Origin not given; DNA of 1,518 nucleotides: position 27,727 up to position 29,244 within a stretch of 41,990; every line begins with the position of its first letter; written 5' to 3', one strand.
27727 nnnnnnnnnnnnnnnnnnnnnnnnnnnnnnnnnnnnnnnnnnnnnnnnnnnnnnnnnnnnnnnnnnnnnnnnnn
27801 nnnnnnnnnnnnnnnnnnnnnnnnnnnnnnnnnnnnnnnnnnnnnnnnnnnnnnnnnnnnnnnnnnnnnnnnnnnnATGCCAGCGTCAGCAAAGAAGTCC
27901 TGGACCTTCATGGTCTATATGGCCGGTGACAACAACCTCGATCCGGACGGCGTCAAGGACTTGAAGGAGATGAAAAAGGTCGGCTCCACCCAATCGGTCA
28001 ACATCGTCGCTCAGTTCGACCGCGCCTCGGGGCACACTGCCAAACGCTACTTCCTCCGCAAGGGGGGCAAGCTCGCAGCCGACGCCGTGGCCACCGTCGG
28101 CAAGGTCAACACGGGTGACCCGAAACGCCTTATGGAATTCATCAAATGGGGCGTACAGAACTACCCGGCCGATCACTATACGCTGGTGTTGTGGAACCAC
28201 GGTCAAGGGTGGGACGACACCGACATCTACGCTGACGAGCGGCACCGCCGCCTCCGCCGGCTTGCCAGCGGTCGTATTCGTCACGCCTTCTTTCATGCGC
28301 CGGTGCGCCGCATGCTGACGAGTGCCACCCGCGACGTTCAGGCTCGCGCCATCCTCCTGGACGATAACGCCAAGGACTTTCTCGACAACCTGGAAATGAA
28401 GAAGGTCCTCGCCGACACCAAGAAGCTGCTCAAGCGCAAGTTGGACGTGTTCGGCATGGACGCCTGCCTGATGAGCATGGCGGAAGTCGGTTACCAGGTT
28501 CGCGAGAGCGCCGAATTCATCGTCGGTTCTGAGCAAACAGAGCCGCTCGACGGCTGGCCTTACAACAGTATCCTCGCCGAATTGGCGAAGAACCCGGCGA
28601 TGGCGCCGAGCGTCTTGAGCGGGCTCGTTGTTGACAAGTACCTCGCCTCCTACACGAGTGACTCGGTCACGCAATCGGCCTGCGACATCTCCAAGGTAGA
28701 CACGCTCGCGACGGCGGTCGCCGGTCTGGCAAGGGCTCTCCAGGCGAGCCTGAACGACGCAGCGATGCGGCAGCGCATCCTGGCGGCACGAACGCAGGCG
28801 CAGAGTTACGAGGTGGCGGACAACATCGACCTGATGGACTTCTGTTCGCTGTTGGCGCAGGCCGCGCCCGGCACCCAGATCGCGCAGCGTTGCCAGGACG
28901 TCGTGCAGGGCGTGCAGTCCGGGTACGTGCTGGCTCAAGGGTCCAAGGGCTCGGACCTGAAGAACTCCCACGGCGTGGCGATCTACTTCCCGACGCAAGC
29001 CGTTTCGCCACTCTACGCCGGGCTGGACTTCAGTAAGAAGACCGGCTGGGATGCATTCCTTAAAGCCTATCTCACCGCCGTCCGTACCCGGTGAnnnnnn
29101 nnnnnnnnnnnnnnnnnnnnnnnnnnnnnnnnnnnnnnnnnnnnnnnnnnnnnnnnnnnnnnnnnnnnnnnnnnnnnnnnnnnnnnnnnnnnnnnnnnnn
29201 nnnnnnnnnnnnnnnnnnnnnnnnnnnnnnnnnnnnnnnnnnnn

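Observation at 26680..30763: Co-directional block of three unrelated, apparently cytoplasmic peptidases plus a duplicated 75-aa domain: candidate undescribed proteolytic conflict or processing system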

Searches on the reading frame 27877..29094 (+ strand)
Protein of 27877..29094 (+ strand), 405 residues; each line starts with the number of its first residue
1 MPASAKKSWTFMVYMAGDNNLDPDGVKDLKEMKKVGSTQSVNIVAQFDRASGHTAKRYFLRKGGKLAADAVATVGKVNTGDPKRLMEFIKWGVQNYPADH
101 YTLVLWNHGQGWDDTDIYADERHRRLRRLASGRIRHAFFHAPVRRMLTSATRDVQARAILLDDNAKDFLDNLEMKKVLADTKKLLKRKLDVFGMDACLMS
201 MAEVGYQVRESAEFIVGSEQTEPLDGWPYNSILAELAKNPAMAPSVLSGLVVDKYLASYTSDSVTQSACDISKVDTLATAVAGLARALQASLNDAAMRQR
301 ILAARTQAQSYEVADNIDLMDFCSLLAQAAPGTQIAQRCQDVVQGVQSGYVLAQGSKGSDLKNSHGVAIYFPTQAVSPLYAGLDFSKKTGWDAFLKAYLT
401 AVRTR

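Call 3: search_protein_families(library=pfam, proteins=[window:27877-29094:+], max_evalue=0.1)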
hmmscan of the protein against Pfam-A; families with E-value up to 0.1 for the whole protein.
window:27877-29094:+ (405 aa): 1 family
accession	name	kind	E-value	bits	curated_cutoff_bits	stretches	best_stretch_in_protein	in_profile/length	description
PF03415.19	Peptidase_C11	-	1.5e-51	176.5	25.8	2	153-396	105-357/359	Clostripain family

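Call 4: search_protein_families(library=padloc, proteins=[window:27877-29094:+], max_evalue=0.1)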
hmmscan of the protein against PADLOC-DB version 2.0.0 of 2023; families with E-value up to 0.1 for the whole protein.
window:27877-29094:+ (405 aa): 0 families

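Call 6: search_protein_families(library=ncbifam, proteins=[window:27877-29094:+], max_evalue=0.1)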
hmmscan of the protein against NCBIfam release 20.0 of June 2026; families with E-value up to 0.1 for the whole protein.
window:27877-29094:+ (405 aa): 1 family
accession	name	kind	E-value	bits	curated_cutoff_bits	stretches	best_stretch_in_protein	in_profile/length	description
TIGR02806.2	clostrip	equivalog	3.9e-15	55.7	550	2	10-114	3-128/472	clostripain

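Call 27: search_solved_structures(query=window:27877-29094:+, max_evalue=0.01, show_alignments=1)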
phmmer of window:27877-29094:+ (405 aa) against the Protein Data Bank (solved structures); distinct sequences matched with E-value up to 0.01: 11.
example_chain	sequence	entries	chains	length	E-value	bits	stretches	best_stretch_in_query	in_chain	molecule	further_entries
6mzo_A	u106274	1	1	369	1.4e-17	67.5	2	10-120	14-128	Inactive Zymogen C11 Protease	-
6n9j_A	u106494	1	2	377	8.3e-16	61.7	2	8-112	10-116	Clostripain-related protein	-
9cip_A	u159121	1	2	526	8.7e-11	45.1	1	65-112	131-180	Clostripain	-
5dyn_A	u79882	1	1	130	1.3e-09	41.3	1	6-113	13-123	Putative peptidase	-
4yec_A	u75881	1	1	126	6.6e-08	35.7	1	7-116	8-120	Clostripain family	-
3uws_A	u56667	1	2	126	6.8e-08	35.6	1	7-116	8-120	hypothetical protein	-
3uws_B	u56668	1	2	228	1.2e-06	31.5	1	189-285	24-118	hypothetical protein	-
4yec_B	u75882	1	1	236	1.2e-06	31.5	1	189-289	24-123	Clostripain family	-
6nag_A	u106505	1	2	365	0.0022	20.8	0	188-282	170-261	Clostripain-related protein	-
5dyn_B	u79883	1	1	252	0.0037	20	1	188-259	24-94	Putative peptidase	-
5l20_B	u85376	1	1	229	0.0088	18.8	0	188-282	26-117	Clostripain-related protein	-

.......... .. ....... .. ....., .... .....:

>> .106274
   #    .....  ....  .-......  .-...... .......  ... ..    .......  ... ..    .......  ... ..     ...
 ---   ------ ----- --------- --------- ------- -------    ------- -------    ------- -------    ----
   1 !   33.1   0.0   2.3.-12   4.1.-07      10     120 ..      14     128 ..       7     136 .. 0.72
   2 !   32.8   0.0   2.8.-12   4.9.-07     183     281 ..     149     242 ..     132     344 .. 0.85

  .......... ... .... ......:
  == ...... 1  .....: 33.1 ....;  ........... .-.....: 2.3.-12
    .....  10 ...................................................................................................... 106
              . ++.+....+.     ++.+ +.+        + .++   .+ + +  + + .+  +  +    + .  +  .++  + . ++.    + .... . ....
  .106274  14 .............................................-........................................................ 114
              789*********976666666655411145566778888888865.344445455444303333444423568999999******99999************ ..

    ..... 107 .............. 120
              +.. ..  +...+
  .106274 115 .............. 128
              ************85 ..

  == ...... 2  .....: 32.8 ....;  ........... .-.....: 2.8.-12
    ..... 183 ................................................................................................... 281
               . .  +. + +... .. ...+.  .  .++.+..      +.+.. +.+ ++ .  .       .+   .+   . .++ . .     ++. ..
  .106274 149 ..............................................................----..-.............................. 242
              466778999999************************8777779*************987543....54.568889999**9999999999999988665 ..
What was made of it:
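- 27877..29094 (+): Clostripain-family (C11) cysteine peptidase with no signal peptide. It is an independent unit. Its relatives are sometimes encoded in eCIS payload regions. Pfam Peptidase_C11 scores 1.5e-51 (call 3), and there are PDB C11 hits (call 27).
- Checked: Pfam Peptidase_C11 scores 1.5e-51, 176.5 bits against a cut-off of 25.8 (call 3), and there are PDB C11 hits (call 27).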

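Call 44: find_related_loci(query=window:27877-29094:+, collection=metagenome_contigs, flank=6000)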
Query window:27877-29094:+ (405 aa) in metagenome_contigs; peptide patterns used: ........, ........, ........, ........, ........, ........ (x = any residue, [..] = any of these).
538 stretches matched a pattern; 491 encode a relative of the query (tblastn E <= 1e-3); the best 80 are kept; 80 distinct loci.
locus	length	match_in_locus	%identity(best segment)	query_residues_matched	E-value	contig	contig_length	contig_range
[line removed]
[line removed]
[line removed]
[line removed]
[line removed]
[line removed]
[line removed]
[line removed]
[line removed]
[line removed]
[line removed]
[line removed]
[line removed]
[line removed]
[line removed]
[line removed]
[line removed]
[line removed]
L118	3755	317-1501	73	9-402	0e+0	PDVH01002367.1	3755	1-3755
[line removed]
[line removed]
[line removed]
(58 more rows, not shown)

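Call 51: search_protein_families(library=phrogs, proteins=[window:27877-29094:+], max_evalue=0.01)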
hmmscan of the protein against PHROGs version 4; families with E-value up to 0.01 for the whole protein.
window:27877-29094:+ (405 aa): 0 families

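Call 55: search_protein_families(library=pfam, proteins=[L113:1745-3739:+, L101:494-829:+, L118:1554-2258:+, L113:7234-8610:+], max_evalue=0.01)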
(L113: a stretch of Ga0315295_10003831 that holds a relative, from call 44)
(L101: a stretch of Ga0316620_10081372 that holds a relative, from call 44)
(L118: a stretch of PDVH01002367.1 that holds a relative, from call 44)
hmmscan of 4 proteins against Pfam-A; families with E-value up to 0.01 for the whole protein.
L113:1745-3739:+ (664 aa): 4 families
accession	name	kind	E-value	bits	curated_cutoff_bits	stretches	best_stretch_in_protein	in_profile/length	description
PF00004.35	AAA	-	9.4e-26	91.2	21.2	1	454-578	2-130/131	ATPase family associated with various cellular activities (AAA)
PF22977.2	WHD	-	5.3e-20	72.4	27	1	57-168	94-217/221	Winged helix domain, variant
PF13401.12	AAA_22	-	0.00017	22.4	27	0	454-485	9-43/130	AAA domain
PF07724.20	AAA_2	-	0.0016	18.9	27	1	451-518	4-85/166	AAA domain (Cdc48 subfamily)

L101:494-829:+ (111 aa): 0 families

L118:1554-2258:+ (234 aa): 4 families
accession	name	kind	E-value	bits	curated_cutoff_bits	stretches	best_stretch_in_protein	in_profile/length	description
PF05257.22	CHAP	-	5.2e-12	46.5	26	1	118-209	4-81/81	CHAP domain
PF01471.23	PG_binding_1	-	8.6e-06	26.3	23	1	5-48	16-54/57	Putative peptidoglycan binding domain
PF09374.15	PG_binding_3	-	0.00027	21.5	24.6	0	3-25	12-34/76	Predicted Peptidoglycan domain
PF10030.15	DUF2272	-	0.0089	16.3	27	0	119-184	45-113/191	Uncharacterized protein conserved in bacteria (DUF2272)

L113:7234-8610:+ (458 aa): 1 family
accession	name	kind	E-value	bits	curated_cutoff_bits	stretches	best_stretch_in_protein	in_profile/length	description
PF13699.11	eCIS_core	-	1.5e-29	102.4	22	1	182-257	1-76/79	eCIS core domain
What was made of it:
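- Tried and rejected: I rejected this because the 75-aa protein is an acyl carrier protein (PP-binding) (call 55).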

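Call 82: find_related_loci(query=A3, collection=viral_contigs, flank=8000)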
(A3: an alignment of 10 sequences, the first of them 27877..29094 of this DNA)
Query A3 (405 aa) in viral_contigs; peptide patterns used: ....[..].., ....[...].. (x = any residue, [..] = any of these).
114 stretches matched a pattern, but none encodes a relative of the query by tblastn (E <= 1e-3).

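Call 84: search_dna_similar(query=window:27877-29094:+, collection=plasmids, mode=protein, max_rows=15)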
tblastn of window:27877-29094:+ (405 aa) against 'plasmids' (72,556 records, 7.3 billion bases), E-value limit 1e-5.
Records with a match: 61; places in all: 62; records where one place covers at least 80% of the query: 60.
Best place of each record, by identity: <60% 61.
By first word of the organism name: Burkholderia 52; Nonomuraea 1; Ammonifex 1; Gemmatirosa 1; Skermanella 1; Bacillus 1; Ruminococcus 1; Deinococcus 1; Clostridium 1; Nostoc 1.
By predicted mobility (MOB-suite, as given by PLSDB): mobilizable 43; non-mobilizable 12; conjugative 6.
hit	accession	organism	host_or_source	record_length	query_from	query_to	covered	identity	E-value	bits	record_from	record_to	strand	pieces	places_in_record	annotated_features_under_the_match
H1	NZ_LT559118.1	Nonomuraea gerenzanensis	-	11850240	8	405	98%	30.8%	9e-52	193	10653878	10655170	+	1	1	none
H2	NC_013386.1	Ammonifex degensii KC4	-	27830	9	399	97%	28.0%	2e-38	154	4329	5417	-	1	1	clostripain-related cysteine peptidase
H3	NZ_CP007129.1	Gemmatirosa kalamazoonensis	-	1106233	6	399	97%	26.0%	8e-24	111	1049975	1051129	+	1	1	record has no annotation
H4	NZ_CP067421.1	Skermanella sp. TT6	Homo sapiens,single cell,skin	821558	1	398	98%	25.2%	3e-33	139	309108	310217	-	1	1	clostripain-related cysteine peptidase | TfuA-like protein | amidase family protein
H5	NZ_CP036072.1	Bacillus wiedmannii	cell culture,soil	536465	6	372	91%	26.1%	3e-24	112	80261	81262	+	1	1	clostripain-related cysteine peptidase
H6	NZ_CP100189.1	Burkholderia glumae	cell culture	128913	6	405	99%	23.4%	3e-15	86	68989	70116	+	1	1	clostripain-related cysteine peptidase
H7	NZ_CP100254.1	Burkholderia glumae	cell culture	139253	6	405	99%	23.4%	3e-15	85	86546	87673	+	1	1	clostripain-related cysteine peptidase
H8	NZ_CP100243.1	Burkholderia glumae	cell culture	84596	6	405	99%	23.4%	4e-15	85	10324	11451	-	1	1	clostripain-related cysteine peptidase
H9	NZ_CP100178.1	Burkholderia glumae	cell culture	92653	6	405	99%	23.4%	4e-15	85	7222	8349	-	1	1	clostripain-related cysteine peptidase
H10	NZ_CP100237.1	Burkholderia glumae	cell culture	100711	6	405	99%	23.4%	4e-15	85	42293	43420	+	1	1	clostripain-related cysteine peptidase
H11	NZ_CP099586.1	Burkholderia glumae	Oryza sativa,rice panicle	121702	6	405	99%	23.4%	4e-15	85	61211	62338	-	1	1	clostripain-related cysteine peptidase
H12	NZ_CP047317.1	Burkholderia glumae AU6208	rice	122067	6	405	99%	23.4%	4e-15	85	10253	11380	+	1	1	clostripain-related cysteine peptidase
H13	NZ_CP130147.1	Burkholderia glumae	Oryza sativa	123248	6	405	99%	23.4%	4e-15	85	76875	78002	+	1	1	clostripain-related cysteine peptidase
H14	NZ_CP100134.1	Burkholderia glumae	cell culture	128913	6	405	99%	23.4%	4e-15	85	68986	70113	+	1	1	clostripain-related cysteine peptidase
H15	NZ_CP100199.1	Burkholderia glumae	cell culture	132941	6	405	99%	23.4%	4e-15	85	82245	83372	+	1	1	clostripain-related cysteine peptidase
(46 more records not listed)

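Call 93: search_protein_families(library=pfam, proteins=[L102:255-782:+, L102:784-1530:+, L102:1482-2522:+, L102:2519-3727:+, L102:3724-5718:+, L102:7324-8688:+, L102:8736-9329:+, L102:9761-11539:+, L102:11587-12609:+, L117:27-1724:+], max_evalue=0.01)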
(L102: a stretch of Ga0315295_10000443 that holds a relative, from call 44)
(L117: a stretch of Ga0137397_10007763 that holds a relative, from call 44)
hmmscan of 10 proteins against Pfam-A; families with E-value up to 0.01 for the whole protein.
L102:255-782:+ (175 aa): 1 family
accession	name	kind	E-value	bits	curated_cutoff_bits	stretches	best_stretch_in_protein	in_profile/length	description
PF06841.18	Phage_T4_gp19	-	1.4e-48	164.5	28.2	1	15-157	1-134/134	T4-like virus tail tube protein gp19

L102:784-1530:+ (248 aa): 1 family
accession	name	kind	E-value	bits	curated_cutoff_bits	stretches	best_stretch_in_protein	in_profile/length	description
PF12322.14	T4_baseplate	-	3e-14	53.7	24.5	1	36-203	52-218/219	T4 bacteriophage base plate protein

L102:1482-2522:+ (346 aa): 0 families

L102:2519-3727:+ (402 aa): 2 families
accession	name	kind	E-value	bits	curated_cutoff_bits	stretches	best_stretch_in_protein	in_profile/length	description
PF14065.11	Pvc16_N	-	7.1e-52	176.2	27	1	9-195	1-179/180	Pvc16 N-terminal domain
PF01833.30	TIG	-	4.6e-07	30.2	20.9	1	207-279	1-74/84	IPT/TIG domain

L102:3724-5718:+ (664 aa): 4 families
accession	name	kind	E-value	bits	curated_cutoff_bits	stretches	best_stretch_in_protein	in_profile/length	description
PF00004.35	AAA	-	1.5e-24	87.3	21.2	1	454-578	2-130/131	ATPase family associated with various cellular activities (AAA)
PF22977.2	WHD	-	1e-20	74.8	27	1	54-168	91-217/221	Winged helix domain, variant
PF13401.12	AAA_22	-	0.0033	18.2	27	0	454-485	9-43/130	AAA domain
PF07724.20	AAA_2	-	0.0099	16.4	27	0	451-518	4-85/166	AAA domain (Cdc48 subfamily)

L102:7324-8688:+ (454 aa): 1 family
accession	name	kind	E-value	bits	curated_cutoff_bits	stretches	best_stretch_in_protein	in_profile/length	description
PF13699.11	eCIS_core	-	3.4e-30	104.5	22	1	165-241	1-77/79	eCIS core domain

L102:8736-9329:+ (197 aa): 1 family
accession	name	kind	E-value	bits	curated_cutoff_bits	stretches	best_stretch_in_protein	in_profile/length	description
PF07883.17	Cupin_2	-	1.7e-05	24.8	27.2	1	105-175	2-67/70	Cupin domain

L102:9761-11539:+ (592 aa): 2 families
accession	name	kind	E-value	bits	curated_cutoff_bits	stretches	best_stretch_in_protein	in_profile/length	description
PF00082.27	Peptidase_S8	-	1.2e-40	140.1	21.8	1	257-551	2-274/288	Subtilase family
PF22148.1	Fervidolysin_NPro-like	-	9.7e-05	23.1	21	1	131-208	9-81/81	Fervidolysin N-terminal prodomain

L102:11587-12609:+ (340 aa): 1 family
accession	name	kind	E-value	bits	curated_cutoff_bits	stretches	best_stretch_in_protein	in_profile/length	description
PF13699.11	eCIS_core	-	8.6e-25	87.2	22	1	50-127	1-78/79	eCIS core domain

L117:27-1724:+ (565 aa): 1 family
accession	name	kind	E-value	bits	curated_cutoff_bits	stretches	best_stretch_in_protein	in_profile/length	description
PF00691.25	OmpA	-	8.8e-07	29.6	27.2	1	92-155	9-75/98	OmpA family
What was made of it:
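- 27877..29094 (+): L102, the locus checked in full by Pfam, is a complete eCIS operon end (call 93).
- L102 reads tube gp19, baseplate, Pvc16_N, AAA, C11, eCIS_core, cupin, S8, eCIS_core (call 93).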
